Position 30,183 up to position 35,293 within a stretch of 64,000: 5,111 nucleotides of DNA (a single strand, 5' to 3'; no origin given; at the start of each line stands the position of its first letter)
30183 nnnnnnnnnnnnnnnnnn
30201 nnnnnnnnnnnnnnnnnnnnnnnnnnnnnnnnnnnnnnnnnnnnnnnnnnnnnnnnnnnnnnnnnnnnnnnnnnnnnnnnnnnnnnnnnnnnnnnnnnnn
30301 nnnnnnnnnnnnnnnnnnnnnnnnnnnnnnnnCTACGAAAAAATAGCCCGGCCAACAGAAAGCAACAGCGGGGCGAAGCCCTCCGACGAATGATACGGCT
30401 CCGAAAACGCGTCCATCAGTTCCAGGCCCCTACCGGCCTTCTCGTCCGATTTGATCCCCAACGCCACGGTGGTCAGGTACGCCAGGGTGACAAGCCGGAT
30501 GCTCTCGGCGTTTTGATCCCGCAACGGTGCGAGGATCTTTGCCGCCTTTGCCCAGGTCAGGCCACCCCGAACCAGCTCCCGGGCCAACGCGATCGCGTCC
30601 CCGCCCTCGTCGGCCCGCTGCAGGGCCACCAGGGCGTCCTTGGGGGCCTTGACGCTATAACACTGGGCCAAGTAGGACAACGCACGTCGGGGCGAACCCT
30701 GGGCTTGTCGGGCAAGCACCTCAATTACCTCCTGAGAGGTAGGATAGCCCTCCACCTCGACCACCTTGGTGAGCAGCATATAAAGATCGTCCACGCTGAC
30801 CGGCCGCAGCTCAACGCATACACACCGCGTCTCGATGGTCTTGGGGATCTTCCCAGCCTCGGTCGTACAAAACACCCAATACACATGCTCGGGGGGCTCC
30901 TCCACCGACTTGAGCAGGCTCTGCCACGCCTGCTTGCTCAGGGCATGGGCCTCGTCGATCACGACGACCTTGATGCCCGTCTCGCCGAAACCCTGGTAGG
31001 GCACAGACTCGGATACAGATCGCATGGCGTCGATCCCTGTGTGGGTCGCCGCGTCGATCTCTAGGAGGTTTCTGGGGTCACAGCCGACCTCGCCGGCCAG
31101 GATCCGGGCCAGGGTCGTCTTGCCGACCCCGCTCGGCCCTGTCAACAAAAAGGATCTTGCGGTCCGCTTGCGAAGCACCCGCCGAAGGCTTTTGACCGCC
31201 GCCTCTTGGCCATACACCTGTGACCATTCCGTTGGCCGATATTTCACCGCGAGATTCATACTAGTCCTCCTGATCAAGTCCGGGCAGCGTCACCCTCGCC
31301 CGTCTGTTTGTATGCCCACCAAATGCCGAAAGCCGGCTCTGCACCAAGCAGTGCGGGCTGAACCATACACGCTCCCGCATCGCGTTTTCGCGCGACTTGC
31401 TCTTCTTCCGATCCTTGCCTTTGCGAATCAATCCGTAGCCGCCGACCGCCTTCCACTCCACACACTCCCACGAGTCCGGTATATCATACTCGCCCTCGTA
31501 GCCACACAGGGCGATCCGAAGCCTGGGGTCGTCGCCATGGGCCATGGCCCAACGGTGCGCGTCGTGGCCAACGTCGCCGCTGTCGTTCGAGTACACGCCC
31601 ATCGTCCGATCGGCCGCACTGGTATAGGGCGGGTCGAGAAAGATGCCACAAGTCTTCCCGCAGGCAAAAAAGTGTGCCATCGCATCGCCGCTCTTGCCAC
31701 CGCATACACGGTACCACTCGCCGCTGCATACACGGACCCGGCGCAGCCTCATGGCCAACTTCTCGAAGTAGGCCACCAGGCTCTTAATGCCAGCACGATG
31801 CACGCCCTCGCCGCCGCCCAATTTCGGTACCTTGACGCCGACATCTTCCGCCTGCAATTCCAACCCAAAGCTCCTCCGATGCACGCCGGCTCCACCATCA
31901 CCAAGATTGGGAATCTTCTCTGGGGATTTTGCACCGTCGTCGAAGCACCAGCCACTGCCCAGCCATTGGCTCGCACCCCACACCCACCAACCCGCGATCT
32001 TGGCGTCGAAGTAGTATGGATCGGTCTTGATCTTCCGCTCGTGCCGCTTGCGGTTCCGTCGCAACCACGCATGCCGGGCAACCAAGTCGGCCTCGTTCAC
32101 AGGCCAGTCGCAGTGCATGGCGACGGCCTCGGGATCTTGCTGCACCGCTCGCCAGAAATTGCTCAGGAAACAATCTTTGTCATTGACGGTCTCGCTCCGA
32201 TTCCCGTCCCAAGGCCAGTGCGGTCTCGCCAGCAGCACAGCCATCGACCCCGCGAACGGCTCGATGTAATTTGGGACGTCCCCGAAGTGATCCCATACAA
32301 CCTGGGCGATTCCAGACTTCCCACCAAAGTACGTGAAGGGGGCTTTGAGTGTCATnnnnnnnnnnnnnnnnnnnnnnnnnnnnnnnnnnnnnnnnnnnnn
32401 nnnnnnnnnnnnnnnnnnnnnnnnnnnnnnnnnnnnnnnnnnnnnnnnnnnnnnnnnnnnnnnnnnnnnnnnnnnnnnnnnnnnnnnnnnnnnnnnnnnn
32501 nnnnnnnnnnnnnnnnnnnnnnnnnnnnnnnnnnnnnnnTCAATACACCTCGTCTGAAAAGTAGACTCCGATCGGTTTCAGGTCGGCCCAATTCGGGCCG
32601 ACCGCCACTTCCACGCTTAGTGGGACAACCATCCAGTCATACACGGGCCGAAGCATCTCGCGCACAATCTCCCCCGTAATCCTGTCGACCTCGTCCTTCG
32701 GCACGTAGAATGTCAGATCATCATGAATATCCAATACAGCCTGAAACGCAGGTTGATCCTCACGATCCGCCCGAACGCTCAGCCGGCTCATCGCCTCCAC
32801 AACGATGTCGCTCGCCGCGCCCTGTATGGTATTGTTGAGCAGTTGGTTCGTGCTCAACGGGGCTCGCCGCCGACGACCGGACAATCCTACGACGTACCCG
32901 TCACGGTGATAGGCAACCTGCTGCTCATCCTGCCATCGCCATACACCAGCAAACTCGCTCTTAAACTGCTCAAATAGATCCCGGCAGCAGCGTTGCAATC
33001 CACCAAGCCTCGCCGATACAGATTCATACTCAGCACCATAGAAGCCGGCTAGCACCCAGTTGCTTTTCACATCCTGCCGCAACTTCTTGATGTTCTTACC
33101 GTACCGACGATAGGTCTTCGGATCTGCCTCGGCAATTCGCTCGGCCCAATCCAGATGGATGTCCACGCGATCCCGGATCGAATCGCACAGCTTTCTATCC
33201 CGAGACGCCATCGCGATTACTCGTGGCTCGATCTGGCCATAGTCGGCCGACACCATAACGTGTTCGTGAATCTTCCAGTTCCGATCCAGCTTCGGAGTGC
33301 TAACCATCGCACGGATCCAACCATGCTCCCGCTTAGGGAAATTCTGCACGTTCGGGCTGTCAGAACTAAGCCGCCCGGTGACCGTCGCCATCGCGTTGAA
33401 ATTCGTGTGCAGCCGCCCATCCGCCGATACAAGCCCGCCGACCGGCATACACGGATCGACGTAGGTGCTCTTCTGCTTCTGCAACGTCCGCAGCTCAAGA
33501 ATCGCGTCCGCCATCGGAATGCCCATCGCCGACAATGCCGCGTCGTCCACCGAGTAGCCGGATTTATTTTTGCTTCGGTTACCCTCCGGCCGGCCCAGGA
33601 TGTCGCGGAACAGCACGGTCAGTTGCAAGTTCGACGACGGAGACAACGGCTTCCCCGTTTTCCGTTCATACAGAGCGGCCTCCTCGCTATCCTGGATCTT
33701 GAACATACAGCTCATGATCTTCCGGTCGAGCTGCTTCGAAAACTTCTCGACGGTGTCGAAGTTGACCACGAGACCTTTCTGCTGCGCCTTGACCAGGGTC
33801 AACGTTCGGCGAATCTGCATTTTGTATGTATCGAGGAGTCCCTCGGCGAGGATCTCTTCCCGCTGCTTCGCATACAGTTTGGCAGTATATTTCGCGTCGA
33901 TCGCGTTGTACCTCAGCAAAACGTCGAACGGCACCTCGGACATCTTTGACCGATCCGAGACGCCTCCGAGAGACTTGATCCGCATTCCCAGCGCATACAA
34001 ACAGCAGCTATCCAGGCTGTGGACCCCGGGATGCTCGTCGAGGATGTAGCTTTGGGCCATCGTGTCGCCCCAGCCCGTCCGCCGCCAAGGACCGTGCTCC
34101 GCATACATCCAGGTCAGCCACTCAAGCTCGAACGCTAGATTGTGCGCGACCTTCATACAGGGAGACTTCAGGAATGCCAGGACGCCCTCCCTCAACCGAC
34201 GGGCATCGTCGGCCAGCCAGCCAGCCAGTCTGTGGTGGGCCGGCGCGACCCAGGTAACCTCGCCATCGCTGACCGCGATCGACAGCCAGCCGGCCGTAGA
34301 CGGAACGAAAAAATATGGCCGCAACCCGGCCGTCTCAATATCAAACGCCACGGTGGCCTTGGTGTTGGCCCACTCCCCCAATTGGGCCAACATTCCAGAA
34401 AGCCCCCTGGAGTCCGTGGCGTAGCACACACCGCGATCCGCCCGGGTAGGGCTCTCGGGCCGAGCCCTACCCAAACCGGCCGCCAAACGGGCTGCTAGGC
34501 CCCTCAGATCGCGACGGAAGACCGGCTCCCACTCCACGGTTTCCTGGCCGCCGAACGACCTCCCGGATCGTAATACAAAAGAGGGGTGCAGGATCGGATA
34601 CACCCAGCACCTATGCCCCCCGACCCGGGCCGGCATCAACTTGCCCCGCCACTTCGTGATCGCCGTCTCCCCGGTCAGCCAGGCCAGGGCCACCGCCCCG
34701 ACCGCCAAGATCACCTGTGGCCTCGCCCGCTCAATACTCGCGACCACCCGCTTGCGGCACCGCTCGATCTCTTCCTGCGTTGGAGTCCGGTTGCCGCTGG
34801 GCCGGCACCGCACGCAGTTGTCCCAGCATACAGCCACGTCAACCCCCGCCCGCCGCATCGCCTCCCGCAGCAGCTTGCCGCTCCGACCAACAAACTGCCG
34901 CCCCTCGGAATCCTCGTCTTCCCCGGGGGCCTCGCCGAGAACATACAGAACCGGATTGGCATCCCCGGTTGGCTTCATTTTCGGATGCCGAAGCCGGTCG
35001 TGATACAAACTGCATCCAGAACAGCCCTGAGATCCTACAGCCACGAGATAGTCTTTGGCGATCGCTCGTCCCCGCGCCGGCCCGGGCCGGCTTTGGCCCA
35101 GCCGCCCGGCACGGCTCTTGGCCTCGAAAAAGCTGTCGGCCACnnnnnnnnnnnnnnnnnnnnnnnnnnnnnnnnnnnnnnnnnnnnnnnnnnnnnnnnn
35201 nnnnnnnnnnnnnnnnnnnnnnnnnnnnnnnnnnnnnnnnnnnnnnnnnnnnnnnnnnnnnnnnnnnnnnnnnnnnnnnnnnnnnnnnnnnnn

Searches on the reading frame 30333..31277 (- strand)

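Call 35: search_protein_families(library=pfam, proteins=[window:30333-31277:-], max_evalue=0.01)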
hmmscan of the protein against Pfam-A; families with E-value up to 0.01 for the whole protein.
window:30333-31277:- (314 aa): 22 families
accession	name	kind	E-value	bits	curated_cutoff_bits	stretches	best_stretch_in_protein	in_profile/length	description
PF13177.12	DNA_pol3_delta2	-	1e-20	74.7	27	1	78-160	79-160/161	DNA polymerase III, delta subunit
PF00004.35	AAA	-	5.2e-12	46.8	21.2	1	44-152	2-123/131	ATPase family associated with various cellular activities (AAA)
PF13401.12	AAA_22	-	6.6e-09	36.6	27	1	38-78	3-43/130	AAA domain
PF05496.18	RuvB_N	-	1.4e-06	28.6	27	1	14-70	2-63/159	Holliday junction DNA helicase RuvB P-loop domain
PF13191.12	AAA_16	-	2.8e-06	28.4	32.6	1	20-61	1-45/167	AAA ATPase domain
PF13173.12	AAA_14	-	9.5e-06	26.1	27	1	42-153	4-116/129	AAA domain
PF13479.12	AAA_24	-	1.2e-05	25.7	27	1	41-124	3-87/195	AAA domain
PF01637.24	ATPase_2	-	3.5e-05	24.2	33.2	0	25-59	5-39/225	ATPase domain predominantly from Archaea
PF04851.21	ResIII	-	4.8e-05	23.8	22.5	0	95-126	119-151/164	Type III restriction enzyme, res subunit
PF13238.12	AAA_18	-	0.00012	22.9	29.4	1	44-127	2-65/128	AAA domain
PF13604.12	AAA_30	-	0.00013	22.2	27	1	36-128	14-115/191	AAA domain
PF22608.2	DNAX_ATPase_lid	-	0.00015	21.9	27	1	169-205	6-42/49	DNA polymerase III clamp loader subunit, ATPase lid domain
PF07724.20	AAA_2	-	0.00037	21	27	1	41-126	4-100/166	AAA domain (Cdc48 subfamily)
PF20720.3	nSTAND3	-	0.00048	20.3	27.2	1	28-64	7-41/155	Novel STAND NTPase 3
PF07728.20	AAA_5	-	0.00067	20.1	22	1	43-123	2-88/139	AAA domain (dynein-related subfamily)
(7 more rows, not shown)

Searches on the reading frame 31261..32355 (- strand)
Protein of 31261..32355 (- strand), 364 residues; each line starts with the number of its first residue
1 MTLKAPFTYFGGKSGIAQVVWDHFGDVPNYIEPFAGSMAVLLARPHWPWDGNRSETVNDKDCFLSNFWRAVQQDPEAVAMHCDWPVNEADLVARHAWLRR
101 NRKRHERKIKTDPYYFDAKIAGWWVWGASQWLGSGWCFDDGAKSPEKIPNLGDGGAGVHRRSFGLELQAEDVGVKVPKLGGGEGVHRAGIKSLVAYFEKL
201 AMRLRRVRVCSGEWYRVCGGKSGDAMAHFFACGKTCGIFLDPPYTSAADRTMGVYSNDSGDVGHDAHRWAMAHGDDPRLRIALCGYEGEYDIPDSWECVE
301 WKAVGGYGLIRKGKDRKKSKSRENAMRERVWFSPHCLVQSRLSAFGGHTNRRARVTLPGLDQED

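Call 35: search_protein_families(library=pfam, proteins=[window:31261-32355:-], max_evalue=0.01)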
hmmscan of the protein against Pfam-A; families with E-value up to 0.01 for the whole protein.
window:31261-32355:- (364 aa): 1 family
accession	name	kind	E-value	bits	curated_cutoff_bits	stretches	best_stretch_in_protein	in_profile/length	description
PF02086.21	MethyltransfD12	-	1.6e-07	31.7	22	1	9-78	1-69/253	D12 class N6 adenine-specific DNA methyltransferase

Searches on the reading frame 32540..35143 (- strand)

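Call 54: search_protein_families(library=pfam, proteins=[window:32540-35143:-], max_evalue=0.001)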
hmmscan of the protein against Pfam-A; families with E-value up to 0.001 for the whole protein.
window:32540-35143:- (867 aa): 3 families
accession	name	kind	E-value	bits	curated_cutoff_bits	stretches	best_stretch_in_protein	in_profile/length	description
PF00476.26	DNA_pol_A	-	8.1e-61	206.5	34.3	1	488-854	19-381/381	DNA polymerase family A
PF03167.25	UDG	-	1e-22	81.2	24.3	1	59-196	3-127/141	Uracil DNA glycosylase superfamily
PF01612.26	DNA_pol_A_exo1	-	1.1e-08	35.5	23.6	1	260-430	19-171/173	3'-5' exonuclease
